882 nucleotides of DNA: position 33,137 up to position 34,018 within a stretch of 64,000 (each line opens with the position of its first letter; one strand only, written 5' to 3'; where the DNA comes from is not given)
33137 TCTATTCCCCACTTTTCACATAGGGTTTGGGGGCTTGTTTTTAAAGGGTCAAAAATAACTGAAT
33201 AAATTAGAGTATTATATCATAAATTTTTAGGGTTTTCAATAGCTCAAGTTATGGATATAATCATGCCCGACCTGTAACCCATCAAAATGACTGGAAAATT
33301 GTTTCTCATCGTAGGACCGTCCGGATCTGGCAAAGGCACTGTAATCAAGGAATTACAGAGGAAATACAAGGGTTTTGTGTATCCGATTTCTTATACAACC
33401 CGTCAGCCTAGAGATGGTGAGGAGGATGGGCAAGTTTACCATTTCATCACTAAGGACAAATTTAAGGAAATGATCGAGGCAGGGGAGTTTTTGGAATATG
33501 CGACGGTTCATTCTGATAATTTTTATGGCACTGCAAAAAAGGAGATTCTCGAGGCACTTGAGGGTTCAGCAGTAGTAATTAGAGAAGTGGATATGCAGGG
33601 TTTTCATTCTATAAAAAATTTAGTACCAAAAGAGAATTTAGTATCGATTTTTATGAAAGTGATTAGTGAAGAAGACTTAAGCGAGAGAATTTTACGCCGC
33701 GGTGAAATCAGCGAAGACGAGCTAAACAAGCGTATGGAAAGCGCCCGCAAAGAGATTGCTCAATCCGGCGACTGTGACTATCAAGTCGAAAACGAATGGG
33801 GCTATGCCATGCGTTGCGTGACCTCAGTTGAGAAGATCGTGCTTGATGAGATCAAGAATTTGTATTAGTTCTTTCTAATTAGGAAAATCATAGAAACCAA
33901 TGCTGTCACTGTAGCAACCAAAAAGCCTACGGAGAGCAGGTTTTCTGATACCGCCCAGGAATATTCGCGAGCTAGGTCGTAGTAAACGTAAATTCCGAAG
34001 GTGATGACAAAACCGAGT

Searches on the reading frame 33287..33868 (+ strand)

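Call 8: search_protein_families(library=pfam, proteins=[window:33287-33868:+], max_evalue=0.01)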
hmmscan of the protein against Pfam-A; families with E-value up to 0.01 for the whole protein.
window:33287-33868:+ (193 aa): 10 families
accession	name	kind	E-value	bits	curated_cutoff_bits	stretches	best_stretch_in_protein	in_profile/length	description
PF00625.27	Guanylate_kin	-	3e-38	131.8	25.2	1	4-170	3-166/182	Guanylate kinase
PF03215.21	Rad17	-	0.00016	22.1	23.8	1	4-65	46-108/186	Rad17 P-loop domain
PF13238.12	AAA_18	-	0.00025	22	29.4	1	7-144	2-117/128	AAA domain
PF13207.12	AAA_17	-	0.00064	20.5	27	1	9-30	1-21/136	AAA domain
PF02223.23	Thymidylate_kin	-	0.0026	17.9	27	0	10-98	3-95/185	Thymidylate kinase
PF00005.33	ABC_tran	-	0.0033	18.5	25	1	3-31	11-39/137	ABC transporter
PF01926.29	MMR_HSR1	-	0.005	17.4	21.9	0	7-47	3-42/113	50S ribosome-binding GTPase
PF13401.12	AAA_22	-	0.0053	17.5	27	1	3-32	5-37/130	AAA domain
PF13671.12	AAA_33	-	0.0075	17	27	0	5-28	1-24/143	AAA domain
PF13191.12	AAA_16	-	0.0096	16.9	32.6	0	4-28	25-49/167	AAA ATPase domain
